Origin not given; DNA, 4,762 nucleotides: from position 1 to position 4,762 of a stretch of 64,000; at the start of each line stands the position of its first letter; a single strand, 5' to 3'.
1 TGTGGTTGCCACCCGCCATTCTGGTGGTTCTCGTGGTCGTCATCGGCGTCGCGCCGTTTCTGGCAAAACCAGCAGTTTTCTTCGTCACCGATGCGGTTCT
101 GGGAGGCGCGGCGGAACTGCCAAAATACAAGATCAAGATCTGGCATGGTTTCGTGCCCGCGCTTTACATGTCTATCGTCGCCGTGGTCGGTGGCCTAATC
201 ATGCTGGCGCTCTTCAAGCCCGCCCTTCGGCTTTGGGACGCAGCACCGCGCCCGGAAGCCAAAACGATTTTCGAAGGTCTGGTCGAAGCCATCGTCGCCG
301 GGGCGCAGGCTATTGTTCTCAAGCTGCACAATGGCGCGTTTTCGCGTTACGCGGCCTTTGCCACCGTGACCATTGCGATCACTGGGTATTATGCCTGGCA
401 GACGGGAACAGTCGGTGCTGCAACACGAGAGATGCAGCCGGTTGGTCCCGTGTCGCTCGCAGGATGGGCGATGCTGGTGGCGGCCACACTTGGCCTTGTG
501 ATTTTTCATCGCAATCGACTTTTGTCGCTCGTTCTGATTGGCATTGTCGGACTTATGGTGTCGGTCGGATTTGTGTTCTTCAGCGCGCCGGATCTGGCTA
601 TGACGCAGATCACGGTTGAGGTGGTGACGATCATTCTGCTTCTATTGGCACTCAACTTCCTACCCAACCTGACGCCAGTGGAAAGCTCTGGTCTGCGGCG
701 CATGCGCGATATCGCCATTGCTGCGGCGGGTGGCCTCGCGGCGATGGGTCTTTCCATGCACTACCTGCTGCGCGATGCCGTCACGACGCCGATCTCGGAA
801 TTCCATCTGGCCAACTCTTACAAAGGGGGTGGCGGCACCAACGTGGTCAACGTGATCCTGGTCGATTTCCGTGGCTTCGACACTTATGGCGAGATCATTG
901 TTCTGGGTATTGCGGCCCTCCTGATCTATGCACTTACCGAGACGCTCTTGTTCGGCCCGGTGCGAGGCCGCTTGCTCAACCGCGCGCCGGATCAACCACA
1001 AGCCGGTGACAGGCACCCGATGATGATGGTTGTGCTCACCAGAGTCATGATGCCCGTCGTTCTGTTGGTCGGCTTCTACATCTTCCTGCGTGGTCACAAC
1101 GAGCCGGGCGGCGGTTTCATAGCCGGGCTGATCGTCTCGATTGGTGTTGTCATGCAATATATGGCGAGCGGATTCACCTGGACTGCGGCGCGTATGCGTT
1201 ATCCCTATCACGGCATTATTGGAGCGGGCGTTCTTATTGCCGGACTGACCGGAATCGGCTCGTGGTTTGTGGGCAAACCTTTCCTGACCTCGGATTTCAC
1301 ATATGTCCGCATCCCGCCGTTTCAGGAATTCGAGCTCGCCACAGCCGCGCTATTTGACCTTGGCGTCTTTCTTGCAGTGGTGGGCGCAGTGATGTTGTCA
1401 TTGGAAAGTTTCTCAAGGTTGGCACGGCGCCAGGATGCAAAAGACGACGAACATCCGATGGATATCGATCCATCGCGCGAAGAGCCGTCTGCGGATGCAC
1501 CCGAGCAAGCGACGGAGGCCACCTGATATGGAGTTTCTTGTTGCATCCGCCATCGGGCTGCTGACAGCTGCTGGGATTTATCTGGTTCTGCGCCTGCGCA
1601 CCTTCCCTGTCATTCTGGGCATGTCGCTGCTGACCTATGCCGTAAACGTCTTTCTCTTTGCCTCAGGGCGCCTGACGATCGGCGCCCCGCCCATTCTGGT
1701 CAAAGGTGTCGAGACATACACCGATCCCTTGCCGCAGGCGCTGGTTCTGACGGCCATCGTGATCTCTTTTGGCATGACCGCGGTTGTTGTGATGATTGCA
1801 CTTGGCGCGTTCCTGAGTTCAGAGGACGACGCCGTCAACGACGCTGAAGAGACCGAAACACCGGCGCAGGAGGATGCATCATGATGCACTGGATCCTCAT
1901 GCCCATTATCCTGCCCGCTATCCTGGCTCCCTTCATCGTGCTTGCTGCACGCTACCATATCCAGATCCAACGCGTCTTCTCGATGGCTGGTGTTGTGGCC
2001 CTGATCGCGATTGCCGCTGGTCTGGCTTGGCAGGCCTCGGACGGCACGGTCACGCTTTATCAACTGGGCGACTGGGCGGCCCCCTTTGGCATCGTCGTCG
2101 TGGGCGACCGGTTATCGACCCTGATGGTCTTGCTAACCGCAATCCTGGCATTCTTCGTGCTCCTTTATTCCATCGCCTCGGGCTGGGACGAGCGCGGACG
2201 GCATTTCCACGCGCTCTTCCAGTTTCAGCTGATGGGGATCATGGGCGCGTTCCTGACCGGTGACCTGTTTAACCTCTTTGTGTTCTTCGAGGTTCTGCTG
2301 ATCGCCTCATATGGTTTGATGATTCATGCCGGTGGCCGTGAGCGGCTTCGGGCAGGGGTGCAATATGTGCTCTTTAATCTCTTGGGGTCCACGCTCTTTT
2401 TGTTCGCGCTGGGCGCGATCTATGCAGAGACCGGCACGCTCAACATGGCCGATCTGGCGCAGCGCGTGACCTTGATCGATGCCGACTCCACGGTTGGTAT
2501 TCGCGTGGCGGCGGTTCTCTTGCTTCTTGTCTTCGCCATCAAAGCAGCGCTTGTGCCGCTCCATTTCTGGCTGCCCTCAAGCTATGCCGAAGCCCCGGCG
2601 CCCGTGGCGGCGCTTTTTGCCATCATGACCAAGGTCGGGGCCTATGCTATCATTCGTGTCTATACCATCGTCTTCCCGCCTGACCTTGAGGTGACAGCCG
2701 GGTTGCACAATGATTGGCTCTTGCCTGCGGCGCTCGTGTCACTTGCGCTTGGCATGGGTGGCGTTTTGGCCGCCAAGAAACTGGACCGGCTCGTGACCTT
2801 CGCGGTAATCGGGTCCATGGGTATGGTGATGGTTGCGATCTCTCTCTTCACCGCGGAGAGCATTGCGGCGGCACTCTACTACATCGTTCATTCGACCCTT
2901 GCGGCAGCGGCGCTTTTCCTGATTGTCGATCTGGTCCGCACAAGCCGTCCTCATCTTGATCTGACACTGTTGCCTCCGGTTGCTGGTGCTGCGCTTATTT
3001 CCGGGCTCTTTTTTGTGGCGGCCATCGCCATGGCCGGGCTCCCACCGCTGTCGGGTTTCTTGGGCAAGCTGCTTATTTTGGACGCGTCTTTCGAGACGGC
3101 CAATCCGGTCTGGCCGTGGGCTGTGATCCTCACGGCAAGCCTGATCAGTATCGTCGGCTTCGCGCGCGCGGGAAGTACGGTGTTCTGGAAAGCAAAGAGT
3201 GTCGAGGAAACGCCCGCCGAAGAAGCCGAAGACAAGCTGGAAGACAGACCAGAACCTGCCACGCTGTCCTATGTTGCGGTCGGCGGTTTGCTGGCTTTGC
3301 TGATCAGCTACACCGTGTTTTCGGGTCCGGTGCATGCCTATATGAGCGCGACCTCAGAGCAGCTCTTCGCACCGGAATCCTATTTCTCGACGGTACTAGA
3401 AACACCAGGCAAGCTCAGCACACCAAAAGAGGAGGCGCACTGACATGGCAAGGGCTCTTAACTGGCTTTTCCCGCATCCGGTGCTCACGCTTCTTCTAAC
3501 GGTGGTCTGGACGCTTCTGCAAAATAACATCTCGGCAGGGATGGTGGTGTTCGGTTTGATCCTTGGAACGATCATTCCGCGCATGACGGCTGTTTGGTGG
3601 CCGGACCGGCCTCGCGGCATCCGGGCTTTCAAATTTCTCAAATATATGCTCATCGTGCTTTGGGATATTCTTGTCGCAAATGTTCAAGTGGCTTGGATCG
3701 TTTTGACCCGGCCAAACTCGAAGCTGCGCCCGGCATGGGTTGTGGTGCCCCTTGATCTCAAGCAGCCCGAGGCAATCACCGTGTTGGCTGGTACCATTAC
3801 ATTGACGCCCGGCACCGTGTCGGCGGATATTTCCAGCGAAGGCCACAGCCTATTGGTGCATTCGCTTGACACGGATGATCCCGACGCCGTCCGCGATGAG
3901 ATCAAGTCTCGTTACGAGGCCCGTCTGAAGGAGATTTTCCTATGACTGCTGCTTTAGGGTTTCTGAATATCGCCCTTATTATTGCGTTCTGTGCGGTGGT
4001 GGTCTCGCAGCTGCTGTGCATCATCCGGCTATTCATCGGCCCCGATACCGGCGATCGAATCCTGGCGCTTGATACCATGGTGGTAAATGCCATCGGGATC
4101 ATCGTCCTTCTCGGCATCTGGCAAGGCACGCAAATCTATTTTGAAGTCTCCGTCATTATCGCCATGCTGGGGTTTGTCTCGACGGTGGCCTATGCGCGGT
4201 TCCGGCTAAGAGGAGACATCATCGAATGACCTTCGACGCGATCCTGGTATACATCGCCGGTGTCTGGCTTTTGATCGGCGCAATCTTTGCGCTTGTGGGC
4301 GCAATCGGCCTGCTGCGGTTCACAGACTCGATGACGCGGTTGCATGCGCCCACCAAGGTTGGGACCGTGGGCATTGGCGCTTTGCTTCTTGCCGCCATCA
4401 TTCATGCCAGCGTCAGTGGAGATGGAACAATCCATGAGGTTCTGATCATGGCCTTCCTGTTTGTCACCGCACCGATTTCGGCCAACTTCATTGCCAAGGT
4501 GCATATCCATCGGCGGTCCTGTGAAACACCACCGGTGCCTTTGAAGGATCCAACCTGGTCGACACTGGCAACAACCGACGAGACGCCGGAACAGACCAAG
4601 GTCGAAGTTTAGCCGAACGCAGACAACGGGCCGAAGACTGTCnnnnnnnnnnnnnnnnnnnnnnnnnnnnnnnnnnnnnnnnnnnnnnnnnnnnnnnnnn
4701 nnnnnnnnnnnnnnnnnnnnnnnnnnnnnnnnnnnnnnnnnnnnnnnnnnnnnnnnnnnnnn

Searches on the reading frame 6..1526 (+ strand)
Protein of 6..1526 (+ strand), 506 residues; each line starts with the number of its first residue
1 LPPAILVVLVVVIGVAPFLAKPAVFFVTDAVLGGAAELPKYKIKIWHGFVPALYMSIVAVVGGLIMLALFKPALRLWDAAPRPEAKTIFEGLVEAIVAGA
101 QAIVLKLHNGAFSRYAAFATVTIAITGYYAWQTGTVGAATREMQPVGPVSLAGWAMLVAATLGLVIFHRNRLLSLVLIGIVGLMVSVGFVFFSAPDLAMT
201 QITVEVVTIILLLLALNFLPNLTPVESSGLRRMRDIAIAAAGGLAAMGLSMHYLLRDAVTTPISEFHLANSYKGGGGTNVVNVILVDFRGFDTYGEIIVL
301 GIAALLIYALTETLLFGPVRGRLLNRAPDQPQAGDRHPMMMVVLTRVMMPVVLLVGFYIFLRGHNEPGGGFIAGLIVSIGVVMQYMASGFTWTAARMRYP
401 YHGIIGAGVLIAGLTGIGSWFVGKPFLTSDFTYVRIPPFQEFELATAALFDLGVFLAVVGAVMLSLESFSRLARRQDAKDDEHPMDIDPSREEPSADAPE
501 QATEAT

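Call 7: search_protein_families(library=pfam, proteins=[window:6-1526:+])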
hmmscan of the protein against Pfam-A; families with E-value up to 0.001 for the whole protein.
window:6-1526:+ (506 aa): 3 families
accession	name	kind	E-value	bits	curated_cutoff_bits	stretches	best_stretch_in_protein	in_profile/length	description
PF04039.18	MnhB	-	6.4e-37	127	22.5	1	341-463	2-126/127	Domain related to MnhB subunit of Na+/H+ antiporter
PF20501.3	MbhE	-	3.2e-24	85.3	27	1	230-311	1-81/98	MBH, subunit E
PF13244.11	MbhD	-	2.1e-19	69.8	27.2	1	157-220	2-66/67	MBH, subunit D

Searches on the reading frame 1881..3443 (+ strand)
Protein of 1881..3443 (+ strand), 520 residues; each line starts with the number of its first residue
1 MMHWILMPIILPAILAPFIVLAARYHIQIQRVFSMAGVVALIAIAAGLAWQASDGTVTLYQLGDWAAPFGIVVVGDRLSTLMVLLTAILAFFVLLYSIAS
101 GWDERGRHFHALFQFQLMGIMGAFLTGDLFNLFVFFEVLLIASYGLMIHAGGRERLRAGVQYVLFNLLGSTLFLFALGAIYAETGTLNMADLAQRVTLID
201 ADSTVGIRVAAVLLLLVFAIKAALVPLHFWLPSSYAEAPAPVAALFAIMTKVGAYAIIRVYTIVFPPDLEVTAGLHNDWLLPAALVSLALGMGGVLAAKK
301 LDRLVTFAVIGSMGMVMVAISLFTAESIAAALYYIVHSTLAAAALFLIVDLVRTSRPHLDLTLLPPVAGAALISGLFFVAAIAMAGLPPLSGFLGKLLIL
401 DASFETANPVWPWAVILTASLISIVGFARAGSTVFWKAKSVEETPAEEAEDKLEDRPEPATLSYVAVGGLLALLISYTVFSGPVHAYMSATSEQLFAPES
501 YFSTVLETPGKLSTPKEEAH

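Call 7: search_protein_families(library=pfam, proteins=[window:1881-3443:+])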
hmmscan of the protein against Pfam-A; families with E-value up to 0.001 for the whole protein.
window:1881-3443:+ (520 aa): 2 families
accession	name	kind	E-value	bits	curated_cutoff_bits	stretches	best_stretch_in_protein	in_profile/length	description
PF00361.26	Proton_antipo_M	-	1.1e-44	153.2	21.5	1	127-422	2-293/294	NADH:quinone oxidoreductase/Mrp antiporter, TM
PF10125.14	NADHdeh_related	-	8.9e-06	25.7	27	1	119-202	80-157/218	NADH dehydrogenase I, subunit N related protein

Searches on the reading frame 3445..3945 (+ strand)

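Call 7: search_protein_families(library=pfam, proteins=[window:3445-3945:+])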
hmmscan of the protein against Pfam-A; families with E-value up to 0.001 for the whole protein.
window:3445-3945:+ (166 aa): 1 family
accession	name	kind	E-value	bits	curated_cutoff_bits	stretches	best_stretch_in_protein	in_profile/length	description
PF01899.21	MNHE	-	1.4e-46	158.4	27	1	16-164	2-145/145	Na+/H+ ion antiporter subunit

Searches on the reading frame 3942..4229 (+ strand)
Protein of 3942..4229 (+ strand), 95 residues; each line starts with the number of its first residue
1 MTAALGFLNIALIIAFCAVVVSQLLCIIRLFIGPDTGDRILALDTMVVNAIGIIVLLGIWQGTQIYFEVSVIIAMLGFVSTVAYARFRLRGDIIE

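Call 7: search_protein_families(library=pfam, proteins=[window:3942-4229:+])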
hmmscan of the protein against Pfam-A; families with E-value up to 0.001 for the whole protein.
window:3942-4229:+ (95 aa): 1 family
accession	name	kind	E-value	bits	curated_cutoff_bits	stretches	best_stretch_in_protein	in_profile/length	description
PF04066.18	MrpF_PhaF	-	2.6e-21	76.2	23.3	1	38-87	2-51/53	Multiple resistance and pH regulation protein F (MrpF / PhaF)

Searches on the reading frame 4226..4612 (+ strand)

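Call 7: search_protein_families(library=pfam, proteins=[window:4226-4612:+])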
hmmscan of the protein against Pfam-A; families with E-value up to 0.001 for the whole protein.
window:4226-4612:+ (128 aa): 1 family
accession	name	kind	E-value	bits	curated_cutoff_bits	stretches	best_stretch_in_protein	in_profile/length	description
PF03334.19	PhaG_MnhG_YufB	-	1.8e-23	83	23.4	1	15-92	2-78/80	Na+/H+ antiporter subunit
